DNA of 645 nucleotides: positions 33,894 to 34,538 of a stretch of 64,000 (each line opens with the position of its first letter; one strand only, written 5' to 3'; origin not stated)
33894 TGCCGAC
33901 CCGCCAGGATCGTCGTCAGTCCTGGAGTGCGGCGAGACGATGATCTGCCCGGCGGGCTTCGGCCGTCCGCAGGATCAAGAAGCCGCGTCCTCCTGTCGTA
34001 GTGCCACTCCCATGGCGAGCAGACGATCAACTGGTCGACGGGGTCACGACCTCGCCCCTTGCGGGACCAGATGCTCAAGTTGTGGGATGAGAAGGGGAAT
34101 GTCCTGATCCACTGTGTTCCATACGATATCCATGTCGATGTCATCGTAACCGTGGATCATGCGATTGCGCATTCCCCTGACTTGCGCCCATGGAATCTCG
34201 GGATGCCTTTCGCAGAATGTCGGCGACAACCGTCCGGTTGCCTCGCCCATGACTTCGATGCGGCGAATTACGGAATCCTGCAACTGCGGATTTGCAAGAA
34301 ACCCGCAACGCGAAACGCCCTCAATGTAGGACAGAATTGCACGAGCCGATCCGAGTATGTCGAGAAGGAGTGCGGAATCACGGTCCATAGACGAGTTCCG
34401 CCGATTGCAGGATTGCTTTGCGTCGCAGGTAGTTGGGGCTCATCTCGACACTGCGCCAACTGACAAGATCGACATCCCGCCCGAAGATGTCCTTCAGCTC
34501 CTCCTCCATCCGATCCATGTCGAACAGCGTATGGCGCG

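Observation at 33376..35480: ~1.8 kb low-GC islet inserted at the 3' end of phyH, flanked by a duplicated gene end; carries HepT/MNT and a TIR-like (COG4271) gene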

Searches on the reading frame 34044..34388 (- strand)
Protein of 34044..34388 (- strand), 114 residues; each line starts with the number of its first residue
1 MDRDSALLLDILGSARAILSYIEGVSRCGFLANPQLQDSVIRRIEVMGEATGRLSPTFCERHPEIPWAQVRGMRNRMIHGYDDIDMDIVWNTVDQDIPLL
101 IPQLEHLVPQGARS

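Call 9: search_protein_families(library=pfam, proteins=[window:34044-34388:-], max_evalue=0.01)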
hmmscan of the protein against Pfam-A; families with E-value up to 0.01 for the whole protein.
window:34044-34388:- (114 aa): 1 family
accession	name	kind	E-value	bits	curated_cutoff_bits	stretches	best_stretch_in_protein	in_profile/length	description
PF01934.22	HepT-like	-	2.5e-24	85.7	23.5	1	11-106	1-119/120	Ribonuclease HepT-like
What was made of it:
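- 34044..34388 (-): HepT toxin gene (HEPN RNase), intact; RX4HXY motif present (R-NRMI-H-G-Y). Pfam PF01934, 85.7 bits (call 9).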

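Call 18: find_homologous_proteins(query=window:34044-34388:-)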
Query window:34044-34388:- (114 aa): 222 proteins with E <= 0.001 among 223 candidates; the best 120 are listed.
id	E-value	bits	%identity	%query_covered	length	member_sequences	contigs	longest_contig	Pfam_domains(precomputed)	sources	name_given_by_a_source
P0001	1.5e-70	252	100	100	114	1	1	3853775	PF01934.23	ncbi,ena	-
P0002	6.8e-56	205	85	96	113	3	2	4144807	PF01934.23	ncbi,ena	-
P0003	7.4e-53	195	83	96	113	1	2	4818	PF01934.23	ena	-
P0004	3.5e-51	190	77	98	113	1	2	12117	PF01934.23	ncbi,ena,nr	ncbi:MAG: DUF86 domain-containing protein [Rhodospirillales bacterium]|nr:DUF86 domain-containing pr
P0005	8.2e-51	189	79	96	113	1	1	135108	PF01934.23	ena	-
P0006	1.9e-50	188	79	98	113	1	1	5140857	PF01934.23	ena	-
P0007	1.0e-49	185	78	96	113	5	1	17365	PF01934.23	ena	-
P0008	5.0e-49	183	76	98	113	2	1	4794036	PF01934.23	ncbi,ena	-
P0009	9.1e-49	182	78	98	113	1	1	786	PF01934.23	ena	-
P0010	1.1e-48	182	76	96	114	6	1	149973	PF01934.23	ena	-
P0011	1.5e-48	181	75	98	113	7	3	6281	PF01934.23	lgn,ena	-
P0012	2.0e-48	181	75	99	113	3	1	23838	PF01934.23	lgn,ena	-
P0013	1.8e-47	178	73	99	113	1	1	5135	PF01934.23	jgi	jgi:uncharacterized protein with HEPN domain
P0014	3.4e-47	177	75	98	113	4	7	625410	PF01934.23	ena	-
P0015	4.9e-47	177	74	98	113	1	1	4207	PF01934.23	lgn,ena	-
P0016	9.3e-47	176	73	98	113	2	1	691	PF01934.23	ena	-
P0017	9.6e-47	176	75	98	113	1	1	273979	PF01934.23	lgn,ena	-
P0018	1.6e-46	175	75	96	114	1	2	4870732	PF01934.23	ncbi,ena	-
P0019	3.9e-46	174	73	98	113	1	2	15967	PF01934.23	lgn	-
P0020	4.9e-46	173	73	98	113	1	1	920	PF01934.23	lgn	-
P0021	9.2e-46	173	73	98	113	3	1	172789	PF01934.23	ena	-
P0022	8.2e-45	169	75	96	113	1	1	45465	PF01934.23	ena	-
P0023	8.4e-45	169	72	98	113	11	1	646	PF01934.23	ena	-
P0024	1.3e-44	169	72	96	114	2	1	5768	PF01934.23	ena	-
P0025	8.7e-44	166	71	98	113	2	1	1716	PF01934.23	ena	-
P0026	7.0e-43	163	72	96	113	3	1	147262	PF01934.23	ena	-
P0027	2.3e-42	162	69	98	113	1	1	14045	PF01934.23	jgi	-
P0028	1.5e-41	159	66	98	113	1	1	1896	PF01934.23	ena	-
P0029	2.3e-41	158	63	98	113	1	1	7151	PF01934.23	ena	-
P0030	1.0e-40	156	69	94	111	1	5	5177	PF01934.23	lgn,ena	-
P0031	1.3e-40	156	69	94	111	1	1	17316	PF01934.23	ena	-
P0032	2.4e-40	155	65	96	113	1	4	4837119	PF01934.23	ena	-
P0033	2.6e-40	155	71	83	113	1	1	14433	PF01934.23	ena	-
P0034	2.8e-40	155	69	83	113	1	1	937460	PF01934.23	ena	-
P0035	4.4e-40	154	66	98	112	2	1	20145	PF01934.23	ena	-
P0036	5.0e-40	154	66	96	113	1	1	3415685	PF01934.23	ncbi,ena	-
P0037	5.1e-40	154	62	96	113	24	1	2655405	PF01934.23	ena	-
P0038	6.6e-40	154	65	98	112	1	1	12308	PF01934.23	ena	-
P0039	7.4e-40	153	71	83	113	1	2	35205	PF01934.23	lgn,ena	-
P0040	7.9e-40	153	67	95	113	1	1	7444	PF01934.23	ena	-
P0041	1.3e-39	153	64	94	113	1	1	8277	PF01934.23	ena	-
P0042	1.7e-39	152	63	96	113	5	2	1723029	PF01934.23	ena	-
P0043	1.8e-39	152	68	85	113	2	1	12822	PF01934.23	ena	-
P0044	1.8e-39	152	68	94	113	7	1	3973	PF01934.23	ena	-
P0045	1.9e-39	152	64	96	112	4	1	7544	PF01934.23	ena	-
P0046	2.3e-39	152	68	95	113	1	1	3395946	PF01934.23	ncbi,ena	-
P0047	2.4e-39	152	64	96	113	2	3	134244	PF01934.23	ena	-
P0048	3.4e-39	151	68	83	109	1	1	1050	PF01934.23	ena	-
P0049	3.6e-39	151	63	96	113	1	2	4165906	PF01934.23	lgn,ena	-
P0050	3.8e-39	151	65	96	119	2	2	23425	PF01934.23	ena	-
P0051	4.4e-39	151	66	98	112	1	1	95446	PF01934.23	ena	-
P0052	8.3e-39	150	61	96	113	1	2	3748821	PF01934.23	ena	-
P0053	9.1e-39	150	66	96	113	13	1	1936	PF01934.23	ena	-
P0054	1.2e-38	150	67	83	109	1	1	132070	PF01934.23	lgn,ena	-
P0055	1.3e-38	149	67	94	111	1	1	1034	PF01934.23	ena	-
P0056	1.7e-38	149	66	94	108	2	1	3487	PF01934.23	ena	-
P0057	1.8e-38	149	65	95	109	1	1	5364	PF01934.23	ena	-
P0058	1.9e-38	149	62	96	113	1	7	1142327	PF01934.23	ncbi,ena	-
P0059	2.1e-38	149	67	95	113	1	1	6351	PF01934.23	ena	-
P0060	2.2e-38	149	65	96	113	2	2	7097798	PF01934.23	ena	-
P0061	2.5e-38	149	64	95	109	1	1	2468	PF01934.23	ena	-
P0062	2.5e-38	149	64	96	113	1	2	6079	PF01934.23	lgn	-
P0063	2.6e-38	148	63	96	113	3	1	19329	PF01934.23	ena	-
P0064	2.9e-38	148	63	96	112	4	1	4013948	PF01934.23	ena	-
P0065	3.1e-38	148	65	98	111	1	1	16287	PF01934.23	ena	-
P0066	3.6e-38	148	65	96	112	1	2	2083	PF01934.23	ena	-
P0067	4.9e-38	148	60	98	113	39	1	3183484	PF01934.23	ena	-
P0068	5.0e-38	148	64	98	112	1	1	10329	PF01934.23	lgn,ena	-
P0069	5.3e-38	148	64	96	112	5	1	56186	PF01934.23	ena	-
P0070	6.0e-38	147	61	98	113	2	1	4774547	PF01934.23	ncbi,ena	-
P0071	6.8e-38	147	66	95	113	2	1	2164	PF01934.23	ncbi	-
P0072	7.3e-38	147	66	83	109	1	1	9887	PF01934.23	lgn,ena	-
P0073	8.9e-38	147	62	96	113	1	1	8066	PF01934.23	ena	-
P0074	9.2e-38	147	63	96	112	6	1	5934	PF01934.23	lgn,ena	-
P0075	9.5e-38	147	64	96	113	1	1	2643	PF01934.23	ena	-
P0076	1.5e-37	146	63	96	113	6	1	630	PF01934.23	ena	-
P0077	1.5e-37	146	61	96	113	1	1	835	PF01934.23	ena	-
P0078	1.7e-37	146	65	96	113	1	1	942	PF01934.23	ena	-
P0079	1.8e-37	146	64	96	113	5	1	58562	PF01934.23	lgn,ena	-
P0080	1.9e-37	146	62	98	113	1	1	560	PF01934.23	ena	-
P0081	2.1e-37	146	63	98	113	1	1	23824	PF01934.23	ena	-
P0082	2.2e-37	146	61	94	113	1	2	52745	PF01934.23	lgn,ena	-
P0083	3.2e-37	145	65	96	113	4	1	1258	PF01934.23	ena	-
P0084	3.8e-37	145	65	95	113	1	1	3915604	PF01934.23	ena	-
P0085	4.1e-37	145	62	96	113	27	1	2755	PF01934.23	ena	-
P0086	4.4e-37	145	63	98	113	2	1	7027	PF01934.23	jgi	jgi:uncharacterized protein with HEPN domain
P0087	4.8e-37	144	64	96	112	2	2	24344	PF01934.23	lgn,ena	-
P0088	5.0e-37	144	60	96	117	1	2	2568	PF01934.23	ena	-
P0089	5.7e-37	144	60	98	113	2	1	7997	PF01934.23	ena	-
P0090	5.7e-37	144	63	85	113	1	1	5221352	PF01934.23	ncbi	-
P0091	6.9e-37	144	64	94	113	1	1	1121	PF01934.23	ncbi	-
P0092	9.6e-37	143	63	94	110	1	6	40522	PF01934.23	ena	-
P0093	9.9e-37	143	62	95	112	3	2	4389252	PF01934.23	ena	-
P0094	1.1e-36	143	65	89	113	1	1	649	PF01934.23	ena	-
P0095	1.1e-36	143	60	96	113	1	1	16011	PF01934.23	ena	-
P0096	1.1e-36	143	61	96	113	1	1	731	PF01934.23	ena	-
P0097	1.2e-36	143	61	96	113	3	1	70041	PF01934.23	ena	-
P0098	1.3e-36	143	62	98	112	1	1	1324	PF01934.23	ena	-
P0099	1.4e-36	143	63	94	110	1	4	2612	PF01934.23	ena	-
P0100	1.4e-36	143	63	85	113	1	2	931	PF01934.23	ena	-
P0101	1.6e-36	143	64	94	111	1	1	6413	PF01934.23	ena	-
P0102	1.8e-36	143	65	95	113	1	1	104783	PF01934.23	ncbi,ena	-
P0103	1.9e-36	143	62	94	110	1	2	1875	PF01934.23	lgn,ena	-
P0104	1.9e-36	142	63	94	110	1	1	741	PF01934.23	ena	-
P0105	2.1e-36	142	59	96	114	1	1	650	PF01934.23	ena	-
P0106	2.3e-36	142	60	96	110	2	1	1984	PF01934.23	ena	-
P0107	2.4e-36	142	61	95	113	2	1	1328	PF01934.23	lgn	-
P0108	2.5e-36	142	61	96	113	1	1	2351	PF01934.23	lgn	-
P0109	2.6e-36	142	63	96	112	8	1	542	PF01934.23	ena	-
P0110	2.6e-36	142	62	94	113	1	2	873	PF01934.23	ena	-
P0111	3.5e-36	142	61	98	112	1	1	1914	PF01934.23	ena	-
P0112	3.7e-36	142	61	96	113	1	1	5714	PF01934.23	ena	-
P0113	4.0e-36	141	59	96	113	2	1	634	PF01934.23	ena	-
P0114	4.1e-36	141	68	81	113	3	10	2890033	PF01934.23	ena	-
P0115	4.9e-36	141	60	98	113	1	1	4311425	PF01934.23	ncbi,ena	-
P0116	9.6e-36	140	62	86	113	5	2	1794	PF01934.23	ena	-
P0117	1.2e-35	140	59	99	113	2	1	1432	PF01934.23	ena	-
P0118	1.2e-35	140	61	97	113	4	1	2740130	PF01934.23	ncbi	-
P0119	1.3e-35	140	60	98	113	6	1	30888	PF01934.23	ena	-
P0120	1.5e-35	140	63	95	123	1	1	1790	PF01934.23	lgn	-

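Call 19: find_encoding_contigs(protein=P0002, flank=8000, max_places=4)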
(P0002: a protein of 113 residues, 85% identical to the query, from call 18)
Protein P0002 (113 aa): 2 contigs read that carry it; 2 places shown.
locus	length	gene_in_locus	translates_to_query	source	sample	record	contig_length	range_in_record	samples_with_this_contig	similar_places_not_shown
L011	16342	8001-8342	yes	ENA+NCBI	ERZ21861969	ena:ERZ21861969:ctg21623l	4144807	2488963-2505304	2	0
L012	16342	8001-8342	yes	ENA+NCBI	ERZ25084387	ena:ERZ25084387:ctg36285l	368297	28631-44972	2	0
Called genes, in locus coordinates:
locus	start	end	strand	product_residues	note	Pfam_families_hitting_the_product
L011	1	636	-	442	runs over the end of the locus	PF27227:Endonuc-like_C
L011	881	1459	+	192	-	-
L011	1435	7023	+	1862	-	PF08751:TrwC, PF01443:Viral_helicase1 (faint), PF13245:AAA_19, PF13604:AAA_30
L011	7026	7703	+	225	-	PF10137:CAP12-PCTIR_TIR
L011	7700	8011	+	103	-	PF01909:NTP_transf_2, PF18765:Polbeta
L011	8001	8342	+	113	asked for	PF01934:HepT-like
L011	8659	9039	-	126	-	-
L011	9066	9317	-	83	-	-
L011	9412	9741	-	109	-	-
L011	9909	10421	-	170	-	PF01370:Epimerase, PF04321:RmlD_sub_bind, PF16363:GDP_Man_Dehyd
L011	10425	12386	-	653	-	PF00724:Oxidored_FMN, PF03486:HI0933_like (weak), PF07992:Pyr_redox_2, PF00070:Pyr_redox (faint), PF00890:FAD_binding_2, PF12831:FAD_oxidored (weak), PF13450:NAD_binding_8 (faint)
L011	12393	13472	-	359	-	PF00724:Oxidored_FMN, PF00070:Pyr_redox (faint), PF00890:FAD_binding_2 (weak), PF03486:HI0933_like (weak), PF07992:Pyr_redox_2, PF12831:FAD_oxidored (weak), PF13450:NAD_binding_8 (faint)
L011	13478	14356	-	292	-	PF00724:Oxidored_FMN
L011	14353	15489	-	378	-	PF00355:Rieske, PF00848:Ring_hydroxyl_A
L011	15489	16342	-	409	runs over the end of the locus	PF00355:Rieske, PF00848:Ring_hydroxyl_A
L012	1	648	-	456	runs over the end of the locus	PF27227:Endonuc-like_C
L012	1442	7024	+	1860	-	PF08751:TrwC, PF01443:Viral_helicase1 (faint), PF13245:AAA_19, PF13604:AAA_30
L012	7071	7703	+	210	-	PF10137:CAP12-PCTIR_TIR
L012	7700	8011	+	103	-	PF01909:NTP_transf_2, PF18765:Polbeta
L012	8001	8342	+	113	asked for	PF01934:HepT-like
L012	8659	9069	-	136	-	-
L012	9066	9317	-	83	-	-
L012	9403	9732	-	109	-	-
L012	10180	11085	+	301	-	PF02567:PhzC-PhzF, PF05544:Pro_racemase (weak)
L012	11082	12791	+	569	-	PF02776:TPP_enzyme_N, PF00205:TPP_enzyme_M, PF02775:TPP_enzyme_C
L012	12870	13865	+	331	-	PF00892:EamA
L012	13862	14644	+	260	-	PF00378:ECH_1, PF16113:ECH_2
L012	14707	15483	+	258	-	PF03883:H2O2_YaaD, PF21818:DUF6884 (weak)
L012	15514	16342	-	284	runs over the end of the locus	-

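Call 20: find_encoding_contigs(protein=P0006, flank=8000, max_places=3)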
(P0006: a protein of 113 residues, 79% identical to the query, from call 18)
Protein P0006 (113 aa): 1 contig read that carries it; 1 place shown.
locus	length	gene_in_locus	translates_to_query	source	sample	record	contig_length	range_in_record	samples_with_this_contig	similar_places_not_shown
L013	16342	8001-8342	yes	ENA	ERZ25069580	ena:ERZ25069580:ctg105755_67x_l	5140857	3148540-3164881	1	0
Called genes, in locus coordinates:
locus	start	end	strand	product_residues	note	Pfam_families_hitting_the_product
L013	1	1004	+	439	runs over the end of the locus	-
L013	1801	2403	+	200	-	PF07799:DUF1643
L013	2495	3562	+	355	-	-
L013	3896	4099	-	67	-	-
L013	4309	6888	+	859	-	PF01555:N6_N4_Mtase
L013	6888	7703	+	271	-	PF10137:CAP12-PCTIR_TIR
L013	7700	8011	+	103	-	PF18765:Polbeta, PF01909:NTP_transf_2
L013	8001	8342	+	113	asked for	PF01934:HepT-like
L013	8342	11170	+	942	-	PF04851:ResIII (weak)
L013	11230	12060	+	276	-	PF13749:HATPase_c_4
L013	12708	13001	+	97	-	PF01381:HTH_3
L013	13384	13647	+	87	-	-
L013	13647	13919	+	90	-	-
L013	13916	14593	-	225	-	-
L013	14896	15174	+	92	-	-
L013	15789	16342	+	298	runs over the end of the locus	PF01507:PAPS_reduct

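Call 21: find_encoding_contigs(protein=P0005, flank=8000, max_places=3)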
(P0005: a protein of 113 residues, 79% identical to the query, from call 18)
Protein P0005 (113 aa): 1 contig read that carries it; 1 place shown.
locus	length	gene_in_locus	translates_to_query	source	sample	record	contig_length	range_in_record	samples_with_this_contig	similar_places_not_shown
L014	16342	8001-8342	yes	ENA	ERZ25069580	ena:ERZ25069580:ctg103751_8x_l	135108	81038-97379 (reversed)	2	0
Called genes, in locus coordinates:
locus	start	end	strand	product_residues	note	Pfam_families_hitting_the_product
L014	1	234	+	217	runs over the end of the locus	PF27177:BamI_lipocalin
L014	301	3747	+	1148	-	PF13582:Reprolysin_3 (weak)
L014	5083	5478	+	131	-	PF01555:N6_N4_Mtase (weak)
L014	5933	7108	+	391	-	-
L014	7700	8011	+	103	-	PF01909:NTP_transf_2, PF18765:Polbeta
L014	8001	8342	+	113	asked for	PF01934:HepT-like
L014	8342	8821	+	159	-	-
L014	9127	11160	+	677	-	-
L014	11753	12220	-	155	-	PF03840:SecG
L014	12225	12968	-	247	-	PF00121:TIM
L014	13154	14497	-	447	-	PF02878:PGM_PMM_I, PF02879:PGM_PMM_II, PF02880:PGM_PMM_III, PF00408:PGM_PMM_IV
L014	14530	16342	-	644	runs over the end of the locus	PF06480:FtsH_ext, PF00004:AAA, PF17862:AAA_lid_3, PF01434:Peptidase_M41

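Call 26: search_protein_families(library=pfam, proteins=[L013:4309-6888:+, L013:8342-11170:+, L013:11230-12060:+, L014:8342-8821:+, L014:9127-11160:+, L014:5933-7108:+, L011:8659-9039:-, L011:9066-9317:-, L011:9412-9741:-], max_evalue=0.01)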
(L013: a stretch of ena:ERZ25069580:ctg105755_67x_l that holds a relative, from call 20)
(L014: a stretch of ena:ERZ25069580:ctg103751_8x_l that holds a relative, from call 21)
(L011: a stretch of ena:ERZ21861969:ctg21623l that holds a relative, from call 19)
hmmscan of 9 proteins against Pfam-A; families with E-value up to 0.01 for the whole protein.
L013:4309-6888:+ (859 aa): 1 family
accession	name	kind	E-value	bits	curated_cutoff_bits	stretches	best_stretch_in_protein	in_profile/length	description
PF01555.25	N6_N4_Mtase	-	2.7e-28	99.9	26.7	1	148-481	1-219/221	DNA methylase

L013:8342-11170:+ (942 aa): 1 family
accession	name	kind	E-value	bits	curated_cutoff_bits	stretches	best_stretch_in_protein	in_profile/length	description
PF04851.21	ResIII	-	1.6e-07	31.9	22.5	1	108-282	8-139/164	Type III restriction enzyme, res subunit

L013:11230-12060:+ (276 aa): 2 families
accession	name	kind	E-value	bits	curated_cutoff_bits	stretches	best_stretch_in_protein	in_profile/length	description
PF13749.12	HATPase_c_4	-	1e-16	61.1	26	1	104-191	1-89/89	Putative ATP-dependent DNA helicase recG C-terminal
PF09339.16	HTH_IclR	-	0.0052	17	22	0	212-256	7-49/52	IclR helix-turn-helix domain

L014:8342-8821:+ (159 aa): 0 families

L014:9127-11160:+ (677 aa): 0 families

L014:5933-7108:+ (391 aa): 0 families

L011:8659-9039:- (126 aa): 0 families

L011:9066-9317:- (83 aa): 0 families

L011:9412-9741:- (109 aa): 1 family
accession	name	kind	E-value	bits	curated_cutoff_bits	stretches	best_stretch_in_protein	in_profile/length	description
PF21983.2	NikA-like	-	0.00073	20.1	27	1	14-50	8-44/72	Mobilization protein NikA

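Call 33: find_encoding_contigs(protein=P0008, flank=8000, max_places=2)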
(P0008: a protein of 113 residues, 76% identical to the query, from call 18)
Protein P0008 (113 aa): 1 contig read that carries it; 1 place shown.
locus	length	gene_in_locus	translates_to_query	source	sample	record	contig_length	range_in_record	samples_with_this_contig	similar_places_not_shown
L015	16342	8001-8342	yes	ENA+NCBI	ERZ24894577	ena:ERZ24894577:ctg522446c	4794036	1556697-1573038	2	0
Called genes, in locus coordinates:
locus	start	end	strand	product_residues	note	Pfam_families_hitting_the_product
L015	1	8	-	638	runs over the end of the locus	PF00501:AMP-binding, PF13193:AMP-binding_C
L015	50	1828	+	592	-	PF02771:Acyl-CoA_dh_N, PF02770:Acyl-CoA_dh_M, PF00441:Acyl-CoA_dh_1, PF08028:Acyl-CoA_dh_2 (weak), PF22924:ACOX_C_alpha1 (weak), PF12806:Acyl-CoA_dh_C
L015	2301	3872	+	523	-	PF01266:DAO (faint), PF01494:FAD_binding_3, PF21274:Rng_hyd_C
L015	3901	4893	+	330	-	PF00296:Bac_luciferase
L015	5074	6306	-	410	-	PF00903:Glyoxalase, PF13669:Glyoxalase_4 (faint)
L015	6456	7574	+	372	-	PF01210:NAD_Gly3P_dh_N (weak), PF02317:Octopine_DH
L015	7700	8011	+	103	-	PF18765:Polbeta, PF01909:NTP_transf_2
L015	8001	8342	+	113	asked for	PF01934:HepT-like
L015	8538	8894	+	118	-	PF02317:Octopine_DH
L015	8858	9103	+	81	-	PF02317:Octopine_DH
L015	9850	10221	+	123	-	-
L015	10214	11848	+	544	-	PF00884:Sulfatase, PF01663:Phosphodiest, PF16347:SGSH_C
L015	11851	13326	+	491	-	PF11794:HpaB_N, PF03241:HpaB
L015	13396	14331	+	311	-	PF03976:PPK2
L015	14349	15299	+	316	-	PF00291:PALP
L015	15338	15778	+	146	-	PF04075:F420H2_quin_red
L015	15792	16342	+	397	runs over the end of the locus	PF01717:Meth_synt_2 (faint)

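Call 34: find_encoding_contigs(protein=P0014, flank=8000, max_places=3)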
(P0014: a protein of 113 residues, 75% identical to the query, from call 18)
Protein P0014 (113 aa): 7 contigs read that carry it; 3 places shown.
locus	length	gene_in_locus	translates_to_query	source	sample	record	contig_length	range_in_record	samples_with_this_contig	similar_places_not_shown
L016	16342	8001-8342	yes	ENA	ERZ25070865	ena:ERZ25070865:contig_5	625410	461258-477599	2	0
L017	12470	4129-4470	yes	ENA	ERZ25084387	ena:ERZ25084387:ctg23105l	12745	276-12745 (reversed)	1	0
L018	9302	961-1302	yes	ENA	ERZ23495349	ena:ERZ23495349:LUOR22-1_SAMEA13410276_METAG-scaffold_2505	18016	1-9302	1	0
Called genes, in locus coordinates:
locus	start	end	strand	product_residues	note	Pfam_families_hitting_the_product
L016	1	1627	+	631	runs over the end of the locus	PF02771:Acyl-CoA_dh_N, PF02770:Acyl-CoA_dh_M, PF00441:Acyl-CoA_dh_1, PF08028:Acyl-CoA_dh_2 (weak), PF22924:ACOX_C_alpha1 (weak), PF12806:Acyl-CoA_dh_C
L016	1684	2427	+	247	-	PF00106:adh_short, PF08659:KR, PF23441:SDR, PF13561:adh_short_C2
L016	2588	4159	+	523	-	PF01266:DAO (weak), PF01494:FAD_binding_3, PF21274:Rng_hyd_C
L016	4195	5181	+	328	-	PF00296:Bac_luciferase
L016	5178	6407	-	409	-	PF00903:Glyoxalase (weak)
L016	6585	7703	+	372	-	PF02317:Octopine_DH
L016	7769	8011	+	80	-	PF01909:NTP_transf_2, PF18765:Polbeta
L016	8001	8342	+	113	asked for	PF01934:HepT-like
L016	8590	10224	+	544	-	PF00884:Sulfatase, PF01663:Phosphodiest, PF16347:SGSH_C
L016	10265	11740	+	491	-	PF11794:HpaB_N, PF03241:HpaB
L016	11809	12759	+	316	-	PF03976:PPK2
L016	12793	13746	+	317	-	PF00291:PALP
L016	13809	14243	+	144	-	PF04075:F420H2_quin_red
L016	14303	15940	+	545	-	PF01494:FAD_binding_3, PF21274:Rng_hyd_C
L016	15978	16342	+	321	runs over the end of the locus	PF02311:AraC_binding (faint), PF07883:Cupin_2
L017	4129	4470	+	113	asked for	PF01934:HepT-like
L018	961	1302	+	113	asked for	PF01934:HepT-like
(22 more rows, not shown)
